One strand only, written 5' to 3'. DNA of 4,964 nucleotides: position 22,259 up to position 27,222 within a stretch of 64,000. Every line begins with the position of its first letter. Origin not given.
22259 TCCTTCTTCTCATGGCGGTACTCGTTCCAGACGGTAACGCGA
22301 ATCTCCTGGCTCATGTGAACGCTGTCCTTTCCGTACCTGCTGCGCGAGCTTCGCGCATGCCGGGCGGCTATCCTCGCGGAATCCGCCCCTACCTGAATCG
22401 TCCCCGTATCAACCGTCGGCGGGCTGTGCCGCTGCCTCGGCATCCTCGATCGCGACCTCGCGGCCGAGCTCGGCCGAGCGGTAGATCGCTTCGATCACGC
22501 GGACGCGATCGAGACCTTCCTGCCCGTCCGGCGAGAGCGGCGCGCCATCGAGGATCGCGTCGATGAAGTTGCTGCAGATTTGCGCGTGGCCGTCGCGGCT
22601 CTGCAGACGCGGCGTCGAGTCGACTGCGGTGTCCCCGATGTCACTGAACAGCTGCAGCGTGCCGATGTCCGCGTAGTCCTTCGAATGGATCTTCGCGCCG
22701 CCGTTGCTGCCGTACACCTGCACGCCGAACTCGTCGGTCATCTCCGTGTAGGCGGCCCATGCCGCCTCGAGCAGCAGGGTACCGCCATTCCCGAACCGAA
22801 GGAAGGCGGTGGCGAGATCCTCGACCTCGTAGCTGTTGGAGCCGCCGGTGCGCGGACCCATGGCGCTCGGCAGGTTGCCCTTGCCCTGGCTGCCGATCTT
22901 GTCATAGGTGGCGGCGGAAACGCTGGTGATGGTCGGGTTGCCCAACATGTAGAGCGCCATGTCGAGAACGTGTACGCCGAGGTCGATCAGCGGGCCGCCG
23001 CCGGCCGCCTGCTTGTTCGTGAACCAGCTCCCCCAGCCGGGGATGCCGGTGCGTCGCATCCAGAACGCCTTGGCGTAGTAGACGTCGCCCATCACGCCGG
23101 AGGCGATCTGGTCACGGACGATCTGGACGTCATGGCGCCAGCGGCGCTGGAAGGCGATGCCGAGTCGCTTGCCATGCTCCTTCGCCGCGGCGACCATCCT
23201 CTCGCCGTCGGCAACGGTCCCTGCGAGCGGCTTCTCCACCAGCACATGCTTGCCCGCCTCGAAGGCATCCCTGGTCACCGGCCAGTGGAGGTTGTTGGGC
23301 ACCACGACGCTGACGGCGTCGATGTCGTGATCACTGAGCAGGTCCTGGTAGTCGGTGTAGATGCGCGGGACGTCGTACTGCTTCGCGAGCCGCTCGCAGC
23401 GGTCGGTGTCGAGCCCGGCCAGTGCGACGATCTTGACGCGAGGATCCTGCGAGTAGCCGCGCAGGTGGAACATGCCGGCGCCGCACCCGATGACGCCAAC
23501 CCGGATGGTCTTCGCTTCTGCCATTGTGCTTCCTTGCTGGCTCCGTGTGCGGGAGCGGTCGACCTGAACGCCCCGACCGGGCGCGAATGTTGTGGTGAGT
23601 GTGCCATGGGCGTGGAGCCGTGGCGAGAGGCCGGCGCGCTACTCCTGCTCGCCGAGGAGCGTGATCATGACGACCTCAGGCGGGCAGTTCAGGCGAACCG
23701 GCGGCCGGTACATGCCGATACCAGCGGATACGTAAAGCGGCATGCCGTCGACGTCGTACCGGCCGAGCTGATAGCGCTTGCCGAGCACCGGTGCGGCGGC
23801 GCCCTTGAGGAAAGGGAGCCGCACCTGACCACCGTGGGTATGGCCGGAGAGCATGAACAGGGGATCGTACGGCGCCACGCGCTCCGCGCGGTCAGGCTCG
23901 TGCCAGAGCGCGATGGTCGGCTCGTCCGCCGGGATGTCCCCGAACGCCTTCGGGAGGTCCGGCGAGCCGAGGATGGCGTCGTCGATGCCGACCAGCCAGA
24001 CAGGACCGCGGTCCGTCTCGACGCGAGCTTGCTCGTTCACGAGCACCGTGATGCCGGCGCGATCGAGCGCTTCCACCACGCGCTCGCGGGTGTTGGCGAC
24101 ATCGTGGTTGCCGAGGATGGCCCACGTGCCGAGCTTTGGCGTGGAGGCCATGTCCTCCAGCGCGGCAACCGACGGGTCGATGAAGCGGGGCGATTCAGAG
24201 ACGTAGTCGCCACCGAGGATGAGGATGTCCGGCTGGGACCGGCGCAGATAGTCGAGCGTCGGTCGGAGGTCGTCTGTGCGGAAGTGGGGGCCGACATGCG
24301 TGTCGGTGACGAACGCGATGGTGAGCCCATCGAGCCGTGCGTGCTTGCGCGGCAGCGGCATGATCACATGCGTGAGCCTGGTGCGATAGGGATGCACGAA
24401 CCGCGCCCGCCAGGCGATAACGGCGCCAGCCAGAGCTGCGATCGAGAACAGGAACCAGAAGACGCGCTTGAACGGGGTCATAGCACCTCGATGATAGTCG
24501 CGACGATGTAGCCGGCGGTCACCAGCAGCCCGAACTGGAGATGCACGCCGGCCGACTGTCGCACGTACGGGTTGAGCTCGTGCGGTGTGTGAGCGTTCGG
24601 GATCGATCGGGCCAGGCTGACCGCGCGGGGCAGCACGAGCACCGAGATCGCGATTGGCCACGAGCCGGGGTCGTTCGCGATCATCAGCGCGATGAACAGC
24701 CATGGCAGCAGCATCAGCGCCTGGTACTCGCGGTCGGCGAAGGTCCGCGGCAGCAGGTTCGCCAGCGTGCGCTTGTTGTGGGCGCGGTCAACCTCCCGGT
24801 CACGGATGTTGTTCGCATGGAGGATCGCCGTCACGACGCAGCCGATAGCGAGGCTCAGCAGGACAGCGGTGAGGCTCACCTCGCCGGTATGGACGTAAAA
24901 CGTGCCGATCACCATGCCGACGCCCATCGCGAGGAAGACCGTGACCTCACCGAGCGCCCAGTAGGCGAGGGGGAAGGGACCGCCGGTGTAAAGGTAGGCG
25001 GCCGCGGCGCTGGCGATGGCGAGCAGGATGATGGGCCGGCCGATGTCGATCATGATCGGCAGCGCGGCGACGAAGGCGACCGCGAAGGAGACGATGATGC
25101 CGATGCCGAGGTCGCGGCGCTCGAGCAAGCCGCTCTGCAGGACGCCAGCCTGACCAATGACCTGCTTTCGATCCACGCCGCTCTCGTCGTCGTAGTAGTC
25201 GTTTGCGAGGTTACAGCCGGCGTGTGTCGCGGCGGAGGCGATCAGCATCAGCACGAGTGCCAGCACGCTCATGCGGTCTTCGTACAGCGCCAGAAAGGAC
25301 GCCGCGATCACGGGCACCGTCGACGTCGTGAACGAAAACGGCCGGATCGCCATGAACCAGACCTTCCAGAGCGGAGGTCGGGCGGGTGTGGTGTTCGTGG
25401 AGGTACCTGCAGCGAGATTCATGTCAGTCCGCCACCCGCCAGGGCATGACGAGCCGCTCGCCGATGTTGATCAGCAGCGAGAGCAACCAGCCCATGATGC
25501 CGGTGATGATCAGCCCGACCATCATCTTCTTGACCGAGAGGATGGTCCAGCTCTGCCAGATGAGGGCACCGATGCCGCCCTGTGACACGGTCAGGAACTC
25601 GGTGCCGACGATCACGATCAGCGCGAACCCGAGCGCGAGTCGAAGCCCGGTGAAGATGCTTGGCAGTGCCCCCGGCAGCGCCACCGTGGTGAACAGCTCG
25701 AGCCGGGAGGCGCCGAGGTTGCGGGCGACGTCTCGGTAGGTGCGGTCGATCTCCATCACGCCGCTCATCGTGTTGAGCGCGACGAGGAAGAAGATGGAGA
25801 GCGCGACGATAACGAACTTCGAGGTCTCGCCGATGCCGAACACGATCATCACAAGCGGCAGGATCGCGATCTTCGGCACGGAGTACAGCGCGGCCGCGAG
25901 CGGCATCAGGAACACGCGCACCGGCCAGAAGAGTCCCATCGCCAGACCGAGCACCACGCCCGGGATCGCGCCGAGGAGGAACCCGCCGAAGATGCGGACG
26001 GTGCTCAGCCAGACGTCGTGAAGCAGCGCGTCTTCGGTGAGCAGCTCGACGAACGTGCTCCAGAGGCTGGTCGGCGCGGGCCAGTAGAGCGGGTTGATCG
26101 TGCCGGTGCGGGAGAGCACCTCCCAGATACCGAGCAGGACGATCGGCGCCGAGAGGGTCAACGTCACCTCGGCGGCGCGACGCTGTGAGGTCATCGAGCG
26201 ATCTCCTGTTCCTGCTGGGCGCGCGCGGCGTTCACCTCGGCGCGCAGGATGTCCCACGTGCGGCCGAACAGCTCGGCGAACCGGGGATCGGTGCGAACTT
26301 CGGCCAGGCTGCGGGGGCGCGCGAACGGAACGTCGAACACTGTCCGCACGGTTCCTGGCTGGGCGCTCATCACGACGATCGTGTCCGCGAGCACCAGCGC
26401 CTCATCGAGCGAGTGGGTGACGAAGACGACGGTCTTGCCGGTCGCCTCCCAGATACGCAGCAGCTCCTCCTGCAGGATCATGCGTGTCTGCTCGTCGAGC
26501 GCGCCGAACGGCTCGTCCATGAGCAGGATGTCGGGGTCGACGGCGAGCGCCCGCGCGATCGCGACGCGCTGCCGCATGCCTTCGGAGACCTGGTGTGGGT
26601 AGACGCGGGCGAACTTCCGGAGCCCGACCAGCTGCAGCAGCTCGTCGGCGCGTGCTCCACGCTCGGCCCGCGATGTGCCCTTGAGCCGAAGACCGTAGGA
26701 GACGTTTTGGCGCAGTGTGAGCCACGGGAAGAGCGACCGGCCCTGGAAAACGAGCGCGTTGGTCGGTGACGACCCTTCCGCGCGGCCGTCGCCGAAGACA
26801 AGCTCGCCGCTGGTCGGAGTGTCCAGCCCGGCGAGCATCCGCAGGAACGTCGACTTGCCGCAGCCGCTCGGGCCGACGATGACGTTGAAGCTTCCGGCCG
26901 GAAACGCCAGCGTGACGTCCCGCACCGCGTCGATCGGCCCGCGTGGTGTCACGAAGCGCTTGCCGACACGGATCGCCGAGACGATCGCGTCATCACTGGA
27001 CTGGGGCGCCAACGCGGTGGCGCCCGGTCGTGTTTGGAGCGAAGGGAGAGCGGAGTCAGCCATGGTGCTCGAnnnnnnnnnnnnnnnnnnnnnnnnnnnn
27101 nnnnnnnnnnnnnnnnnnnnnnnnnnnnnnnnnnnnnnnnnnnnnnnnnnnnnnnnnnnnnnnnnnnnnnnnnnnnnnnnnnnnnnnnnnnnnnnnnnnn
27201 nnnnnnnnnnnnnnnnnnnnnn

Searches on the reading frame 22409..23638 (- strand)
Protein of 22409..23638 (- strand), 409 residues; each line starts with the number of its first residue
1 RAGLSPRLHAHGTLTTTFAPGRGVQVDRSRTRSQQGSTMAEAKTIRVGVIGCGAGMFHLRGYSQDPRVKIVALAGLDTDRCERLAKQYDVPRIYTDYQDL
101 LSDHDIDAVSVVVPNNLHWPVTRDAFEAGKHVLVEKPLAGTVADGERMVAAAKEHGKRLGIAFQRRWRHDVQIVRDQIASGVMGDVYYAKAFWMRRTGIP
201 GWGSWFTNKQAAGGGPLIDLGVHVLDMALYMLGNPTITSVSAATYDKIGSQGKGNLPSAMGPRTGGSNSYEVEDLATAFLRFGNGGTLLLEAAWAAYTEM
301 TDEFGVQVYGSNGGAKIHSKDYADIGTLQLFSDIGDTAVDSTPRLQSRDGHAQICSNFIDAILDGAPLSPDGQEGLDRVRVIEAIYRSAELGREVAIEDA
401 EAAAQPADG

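Call 12: search_protein_families(library=pfam, proteins=[window:22409-23638:-])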
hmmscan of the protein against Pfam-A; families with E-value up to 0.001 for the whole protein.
window:22409-23638:- (409 aa): 3 families
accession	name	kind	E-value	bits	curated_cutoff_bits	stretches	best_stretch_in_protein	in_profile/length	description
PF01408.29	GFO_IDH_MocA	-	1.3e-29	103.8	24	1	45-162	1-119/120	Oxidoreductase family, NAD-binding Rossmann fold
PF02894.22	GFO_IDH_MocA_C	-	1.1e-22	81.3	22.9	1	175-396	1-217/218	Oxidoreductase family, C-terminal alpha/beta domain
PF22725.1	GFO_IDH_MocA_C3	-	1.1e-22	80.8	27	1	172-315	2-123/124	GFO/IDH/MocA C-terminal domain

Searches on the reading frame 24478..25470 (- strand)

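Call 12: search_protein_families(library=pfam, proteins=[window:24478-25470:-])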
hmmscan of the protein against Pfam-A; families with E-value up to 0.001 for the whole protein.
window:24478-25470:- (330 aa): 1 family
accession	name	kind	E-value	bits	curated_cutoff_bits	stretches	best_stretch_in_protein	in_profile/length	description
PF01040.23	UbiA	-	1.1e-29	103.9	34.2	1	52-287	3-228/250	UbiA prenyltransferase family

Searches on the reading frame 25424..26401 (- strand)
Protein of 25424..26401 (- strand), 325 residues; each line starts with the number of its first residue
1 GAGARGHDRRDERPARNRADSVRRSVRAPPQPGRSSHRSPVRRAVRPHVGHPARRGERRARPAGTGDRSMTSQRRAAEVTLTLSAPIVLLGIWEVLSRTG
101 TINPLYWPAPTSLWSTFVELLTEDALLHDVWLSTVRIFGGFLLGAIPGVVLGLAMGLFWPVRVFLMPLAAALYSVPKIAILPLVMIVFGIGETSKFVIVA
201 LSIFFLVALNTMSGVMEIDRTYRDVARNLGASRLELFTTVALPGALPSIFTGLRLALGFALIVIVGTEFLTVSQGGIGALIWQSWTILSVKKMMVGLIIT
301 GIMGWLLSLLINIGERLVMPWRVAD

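Call 12: search_protein_families(library=pfam, proteins=[window:25424-26401:-])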
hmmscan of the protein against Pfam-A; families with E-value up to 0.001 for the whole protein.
window:25424-26401:- (325 aa): 1 family
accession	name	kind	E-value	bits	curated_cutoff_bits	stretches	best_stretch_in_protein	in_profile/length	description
PF00528.27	BPD_transp_1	-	3e-23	82.9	26.4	1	148-318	1-178/184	Binding-protein-dependent transport system inner membrane component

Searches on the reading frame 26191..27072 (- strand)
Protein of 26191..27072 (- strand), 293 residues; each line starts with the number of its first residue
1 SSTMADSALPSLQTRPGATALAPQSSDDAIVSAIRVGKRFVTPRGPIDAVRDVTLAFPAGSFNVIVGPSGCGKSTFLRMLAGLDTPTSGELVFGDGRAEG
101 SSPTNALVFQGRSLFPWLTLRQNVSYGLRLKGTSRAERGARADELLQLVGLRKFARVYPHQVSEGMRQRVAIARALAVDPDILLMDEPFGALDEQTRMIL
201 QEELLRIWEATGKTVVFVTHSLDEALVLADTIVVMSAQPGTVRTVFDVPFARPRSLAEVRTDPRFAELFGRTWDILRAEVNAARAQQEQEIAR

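Call 12: search_protein_families(library=pfam, proteins=[window:26191-27072:-])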
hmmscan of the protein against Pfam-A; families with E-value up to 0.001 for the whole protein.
window:26191-27072:- (293 aa): 4 families
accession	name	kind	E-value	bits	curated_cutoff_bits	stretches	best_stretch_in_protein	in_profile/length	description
PF00005.33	ABC_tran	-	6.4e-29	101.7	25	1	51-189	2-136/137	ABC transporter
PF13304.12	AAA_21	-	1.1e-10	42.6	27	2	62-137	1-83/304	AAA domain, putative AbiEii toxin, Type IV TA system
PF13401.12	AAA_22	-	0.0008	20.2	27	0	62-187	7-92/130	AAA domain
PF13481.12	AAA_25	-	0.0009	19.3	27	0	57-110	30-79/195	AAA domain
